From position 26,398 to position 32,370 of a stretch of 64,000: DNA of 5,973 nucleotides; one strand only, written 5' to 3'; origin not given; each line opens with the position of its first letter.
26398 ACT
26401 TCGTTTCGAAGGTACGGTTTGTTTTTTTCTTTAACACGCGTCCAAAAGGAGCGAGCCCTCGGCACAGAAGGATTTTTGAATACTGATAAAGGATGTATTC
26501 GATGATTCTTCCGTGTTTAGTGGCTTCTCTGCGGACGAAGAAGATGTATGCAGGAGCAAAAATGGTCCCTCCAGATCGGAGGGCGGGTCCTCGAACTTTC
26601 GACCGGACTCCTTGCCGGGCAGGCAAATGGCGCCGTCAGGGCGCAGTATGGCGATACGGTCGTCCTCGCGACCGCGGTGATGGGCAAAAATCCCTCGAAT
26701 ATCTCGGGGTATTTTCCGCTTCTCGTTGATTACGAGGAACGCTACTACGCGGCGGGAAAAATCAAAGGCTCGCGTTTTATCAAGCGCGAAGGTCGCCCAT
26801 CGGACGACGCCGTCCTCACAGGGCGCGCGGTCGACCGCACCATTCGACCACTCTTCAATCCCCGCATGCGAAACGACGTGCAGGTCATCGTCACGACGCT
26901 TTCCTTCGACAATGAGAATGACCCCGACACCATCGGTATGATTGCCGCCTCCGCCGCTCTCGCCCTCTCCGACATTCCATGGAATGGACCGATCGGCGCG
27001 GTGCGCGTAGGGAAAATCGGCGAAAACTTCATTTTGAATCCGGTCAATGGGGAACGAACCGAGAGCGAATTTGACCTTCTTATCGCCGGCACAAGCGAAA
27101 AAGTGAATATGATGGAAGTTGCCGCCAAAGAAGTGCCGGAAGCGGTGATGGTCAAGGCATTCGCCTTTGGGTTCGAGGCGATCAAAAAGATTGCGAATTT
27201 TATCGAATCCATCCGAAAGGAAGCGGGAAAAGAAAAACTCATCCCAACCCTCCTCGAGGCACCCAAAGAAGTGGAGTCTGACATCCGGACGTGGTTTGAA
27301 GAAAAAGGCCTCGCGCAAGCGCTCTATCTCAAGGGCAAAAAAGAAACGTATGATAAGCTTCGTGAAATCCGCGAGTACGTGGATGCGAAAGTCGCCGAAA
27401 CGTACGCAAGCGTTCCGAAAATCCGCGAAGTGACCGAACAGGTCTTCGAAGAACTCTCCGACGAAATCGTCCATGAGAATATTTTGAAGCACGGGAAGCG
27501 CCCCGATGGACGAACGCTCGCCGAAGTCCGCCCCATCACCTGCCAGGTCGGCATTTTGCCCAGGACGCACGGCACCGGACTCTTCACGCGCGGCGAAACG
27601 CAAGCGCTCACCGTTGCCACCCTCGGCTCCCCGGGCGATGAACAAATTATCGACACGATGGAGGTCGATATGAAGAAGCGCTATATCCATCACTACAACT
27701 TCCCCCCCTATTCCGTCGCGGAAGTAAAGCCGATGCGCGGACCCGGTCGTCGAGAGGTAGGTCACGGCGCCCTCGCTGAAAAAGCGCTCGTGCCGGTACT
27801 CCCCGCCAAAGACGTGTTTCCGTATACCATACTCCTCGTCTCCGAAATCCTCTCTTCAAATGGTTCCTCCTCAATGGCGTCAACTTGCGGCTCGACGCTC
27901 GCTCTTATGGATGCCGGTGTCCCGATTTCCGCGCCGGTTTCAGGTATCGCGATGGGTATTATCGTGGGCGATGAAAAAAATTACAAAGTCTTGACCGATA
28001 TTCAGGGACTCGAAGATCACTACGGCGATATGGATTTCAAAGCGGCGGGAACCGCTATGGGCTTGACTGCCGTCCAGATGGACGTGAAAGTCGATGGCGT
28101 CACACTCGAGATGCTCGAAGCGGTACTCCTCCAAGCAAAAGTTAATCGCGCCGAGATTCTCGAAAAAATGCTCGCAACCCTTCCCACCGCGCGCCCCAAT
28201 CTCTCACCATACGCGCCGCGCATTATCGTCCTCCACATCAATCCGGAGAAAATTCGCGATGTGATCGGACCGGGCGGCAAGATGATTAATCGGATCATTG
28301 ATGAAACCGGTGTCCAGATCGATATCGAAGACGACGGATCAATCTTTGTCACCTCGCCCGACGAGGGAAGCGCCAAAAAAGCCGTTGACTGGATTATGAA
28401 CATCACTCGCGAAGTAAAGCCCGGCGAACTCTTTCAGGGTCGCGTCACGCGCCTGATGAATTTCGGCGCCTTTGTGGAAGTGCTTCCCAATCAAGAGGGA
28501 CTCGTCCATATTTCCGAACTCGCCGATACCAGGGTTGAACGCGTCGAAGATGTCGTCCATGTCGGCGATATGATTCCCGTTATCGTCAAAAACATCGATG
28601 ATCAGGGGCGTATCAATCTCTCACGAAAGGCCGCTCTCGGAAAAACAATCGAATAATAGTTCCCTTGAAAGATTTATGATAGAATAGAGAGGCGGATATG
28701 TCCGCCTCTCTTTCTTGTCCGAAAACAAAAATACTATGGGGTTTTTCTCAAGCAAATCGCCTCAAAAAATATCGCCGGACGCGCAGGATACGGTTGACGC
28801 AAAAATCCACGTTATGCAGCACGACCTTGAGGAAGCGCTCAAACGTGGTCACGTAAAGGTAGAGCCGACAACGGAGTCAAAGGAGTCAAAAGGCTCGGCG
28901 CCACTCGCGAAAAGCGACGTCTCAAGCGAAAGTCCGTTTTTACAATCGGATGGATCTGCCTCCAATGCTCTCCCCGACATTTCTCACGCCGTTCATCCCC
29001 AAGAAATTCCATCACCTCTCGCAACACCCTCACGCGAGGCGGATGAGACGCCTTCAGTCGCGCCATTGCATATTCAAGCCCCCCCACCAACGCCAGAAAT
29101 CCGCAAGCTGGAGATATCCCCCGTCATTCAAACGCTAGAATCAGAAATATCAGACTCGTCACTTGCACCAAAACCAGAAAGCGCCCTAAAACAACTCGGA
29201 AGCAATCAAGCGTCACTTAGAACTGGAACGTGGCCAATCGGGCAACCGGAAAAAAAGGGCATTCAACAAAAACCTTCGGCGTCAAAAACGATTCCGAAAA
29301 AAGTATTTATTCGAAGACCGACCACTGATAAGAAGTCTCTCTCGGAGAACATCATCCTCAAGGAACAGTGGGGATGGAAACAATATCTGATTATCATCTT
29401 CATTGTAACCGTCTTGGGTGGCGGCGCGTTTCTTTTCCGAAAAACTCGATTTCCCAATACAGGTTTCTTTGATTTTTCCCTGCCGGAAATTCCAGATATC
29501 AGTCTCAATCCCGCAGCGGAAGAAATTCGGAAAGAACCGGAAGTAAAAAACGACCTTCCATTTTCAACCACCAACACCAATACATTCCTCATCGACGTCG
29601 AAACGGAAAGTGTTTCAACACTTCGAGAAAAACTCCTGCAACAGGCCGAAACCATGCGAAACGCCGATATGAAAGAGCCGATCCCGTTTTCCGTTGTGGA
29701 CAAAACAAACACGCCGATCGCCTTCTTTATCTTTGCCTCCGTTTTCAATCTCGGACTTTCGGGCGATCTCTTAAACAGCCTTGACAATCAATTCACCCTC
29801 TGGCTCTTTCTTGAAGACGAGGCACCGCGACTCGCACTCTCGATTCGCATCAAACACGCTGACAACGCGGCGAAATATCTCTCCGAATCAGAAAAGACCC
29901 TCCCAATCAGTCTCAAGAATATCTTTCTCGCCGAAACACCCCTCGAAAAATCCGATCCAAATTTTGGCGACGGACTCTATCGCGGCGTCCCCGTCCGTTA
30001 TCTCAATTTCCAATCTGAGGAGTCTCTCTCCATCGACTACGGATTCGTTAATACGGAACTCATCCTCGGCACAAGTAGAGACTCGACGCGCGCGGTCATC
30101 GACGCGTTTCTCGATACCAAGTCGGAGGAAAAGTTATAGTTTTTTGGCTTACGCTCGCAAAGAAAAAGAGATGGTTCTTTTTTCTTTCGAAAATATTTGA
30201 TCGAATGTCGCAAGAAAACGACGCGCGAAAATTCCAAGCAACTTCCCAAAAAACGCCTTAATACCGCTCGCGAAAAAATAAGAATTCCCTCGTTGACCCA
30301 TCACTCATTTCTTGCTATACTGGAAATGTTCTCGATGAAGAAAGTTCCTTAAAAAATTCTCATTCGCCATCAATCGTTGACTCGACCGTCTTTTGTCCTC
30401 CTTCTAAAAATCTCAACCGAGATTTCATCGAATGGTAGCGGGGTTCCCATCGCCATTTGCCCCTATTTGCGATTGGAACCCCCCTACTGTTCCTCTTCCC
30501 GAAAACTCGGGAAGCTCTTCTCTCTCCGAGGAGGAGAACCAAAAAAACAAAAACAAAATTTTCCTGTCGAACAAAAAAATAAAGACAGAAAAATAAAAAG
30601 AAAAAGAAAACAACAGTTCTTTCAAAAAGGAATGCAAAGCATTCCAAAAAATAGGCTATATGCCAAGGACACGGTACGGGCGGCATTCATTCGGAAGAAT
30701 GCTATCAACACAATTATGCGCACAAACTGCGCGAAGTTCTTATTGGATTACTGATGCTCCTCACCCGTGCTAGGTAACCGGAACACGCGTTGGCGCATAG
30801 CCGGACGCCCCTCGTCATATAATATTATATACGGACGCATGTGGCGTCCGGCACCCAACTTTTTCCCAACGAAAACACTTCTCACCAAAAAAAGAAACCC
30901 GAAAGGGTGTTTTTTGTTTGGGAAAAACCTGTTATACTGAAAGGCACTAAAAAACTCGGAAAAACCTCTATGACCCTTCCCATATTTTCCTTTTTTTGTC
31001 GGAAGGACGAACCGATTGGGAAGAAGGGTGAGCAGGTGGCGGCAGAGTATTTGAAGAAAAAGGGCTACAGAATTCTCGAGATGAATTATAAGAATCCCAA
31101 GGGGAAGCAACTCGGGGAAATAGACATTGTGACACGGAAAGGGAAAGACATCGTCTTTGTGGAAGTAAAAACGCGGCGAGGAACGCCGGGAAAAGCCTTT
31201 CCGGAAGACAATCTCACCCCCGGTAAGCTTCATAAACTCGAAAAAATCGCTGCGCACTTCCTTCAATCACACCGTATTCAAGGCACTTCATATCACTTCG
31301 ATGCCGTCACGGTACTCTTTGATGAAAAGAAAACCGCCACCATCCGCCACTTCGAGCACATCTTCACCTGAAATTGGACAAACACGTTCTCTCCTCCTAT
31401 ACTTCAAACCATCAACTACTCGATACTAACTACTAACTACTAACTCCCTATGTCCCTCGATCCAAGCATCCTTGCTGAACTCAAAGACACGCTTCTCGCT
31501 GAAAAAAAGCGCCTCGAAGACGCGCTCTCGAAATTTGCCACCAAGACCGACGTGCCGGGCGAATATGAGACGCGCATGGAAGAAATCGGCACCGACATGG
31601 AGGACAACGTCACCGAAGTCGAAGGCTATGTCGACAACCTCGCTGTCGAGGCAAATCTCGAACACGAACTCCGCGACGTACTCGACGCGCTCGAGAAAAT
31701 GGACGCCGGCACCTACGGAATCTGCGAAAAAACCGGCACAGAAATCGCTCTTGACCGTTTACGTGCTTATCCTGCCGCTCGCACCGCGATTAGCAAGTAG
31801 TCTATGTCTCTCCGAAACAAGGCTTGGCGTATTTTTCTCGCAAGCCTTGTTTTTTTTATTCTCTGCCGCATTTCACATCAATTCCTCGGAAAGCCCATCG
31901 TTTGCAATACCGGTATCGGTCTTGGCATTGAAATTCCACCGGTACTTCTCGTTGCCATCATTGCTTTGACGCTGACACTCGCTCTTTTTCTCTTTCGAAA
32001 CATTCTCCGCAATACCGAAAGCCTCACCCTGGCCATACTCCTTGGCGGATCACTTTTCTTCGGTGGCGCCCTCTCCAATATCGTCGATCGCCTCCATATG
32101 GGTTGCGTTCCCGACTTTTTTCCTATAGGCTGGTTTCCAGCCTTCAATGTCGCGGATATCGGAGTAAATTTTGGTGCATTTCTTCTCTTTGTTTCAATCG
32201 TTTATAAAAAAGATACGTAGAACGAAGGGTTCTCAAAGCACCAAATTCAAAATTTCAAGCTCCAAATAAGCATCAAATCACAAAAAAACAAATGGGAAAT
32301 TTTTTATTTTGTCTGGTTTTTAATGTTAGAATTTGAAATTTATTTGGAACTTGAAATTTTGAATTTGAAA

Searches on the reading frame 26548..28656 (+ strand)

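Call 11: search_protein_families(library=pfam, proteins=[window:26548-28656:+])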
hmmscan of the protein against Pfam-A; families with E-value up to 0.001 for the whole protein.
window:26548-28656:+ (702 aa): 6 families
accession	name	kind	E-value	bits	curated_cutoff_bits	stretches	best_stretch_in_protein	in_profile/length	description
PF01138.27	RNase_PH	-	3.2e-50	170.3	25.5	2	12-144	2-130/130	3' exoribonuclease family, domain 1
PF00575.29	S1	-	3e-19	69.6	22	1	623-694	2-74/74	S1 RNA binding domain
PF03725.20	RNase_PH_C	-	2.9e-12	46.8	20.8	1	147-211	1-67/67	3' exoribonuclease family, domain 2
PF00013.35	KH_1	-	1.8e-11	44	21.5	1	560-617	2-65/66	KH domain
PF03726.19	PNPase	-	5.8e-10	39.9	24.6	1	242-323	2-81/81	Polyribonucleotide nucleotidyltransferase, RNA binding domain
PF22675.2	KH-I_KHDC4-BBP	-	0.00028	21.1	30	1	570-604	9-43/76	KHDC4/BBP-like, KH-domain type I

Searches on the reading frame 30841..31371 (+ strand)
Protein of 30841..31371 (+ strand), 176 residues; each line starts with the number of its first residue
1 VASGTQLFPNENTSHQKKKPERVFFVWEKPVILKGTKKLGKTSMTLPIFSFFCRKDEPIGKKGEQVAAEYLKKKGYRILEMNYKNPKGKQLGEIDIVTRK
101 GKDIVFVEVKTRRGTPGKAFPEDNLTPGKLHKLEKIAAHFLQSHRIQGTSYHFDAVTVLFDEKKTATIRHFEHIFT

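Call 13: search_protein_families(library=pfam, proteins=[window:30841-31371:+])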
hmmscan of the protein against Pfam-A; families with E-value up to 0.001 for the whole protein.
window:30841-31371:+ (176 aa): 2 families
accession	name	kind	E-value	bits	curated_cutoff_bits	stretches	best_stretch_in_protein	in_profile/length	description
PF02021.23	UPF0102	-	6.4e-22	78.2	23.6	1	63-158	1-80/80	Uncharacterised protein family UPF0102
PF08378.17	NERD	-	6.4e-08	33.5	22.1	1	60-118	2-60/111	Nuclease-related domain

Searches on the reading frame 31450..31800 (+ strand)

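Call 13: search_protein_families(library=pfam, proteins=[window:31450-31800:+])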
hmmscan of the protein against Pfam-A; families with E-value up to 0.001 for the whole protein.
window:31450-31800:+ (116 aa): 1 family
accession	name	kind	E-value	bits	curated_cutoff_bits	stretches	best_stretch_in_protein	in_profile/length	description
PF01258.23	zf-dskA_traR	-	2.6e-07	31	24.9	1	87-111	1-25/36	Prokaryotic dksA/traR C4-type zinc finger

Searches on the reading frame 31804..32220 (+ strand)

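Call 13: search_protein_families(library=pfam, proteins=[window:31804-32220:+])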
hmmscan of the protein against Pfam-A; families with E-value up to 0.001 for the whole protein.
window:31804-32220:+ (138 aa): 1 family
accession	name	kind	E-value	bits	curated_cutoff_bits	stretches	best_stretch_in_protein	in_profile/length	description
PF01252.23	Peptidase_A8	-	6e-16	59.4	25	1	27-133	32-141/142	Signal peptidase (SPase) II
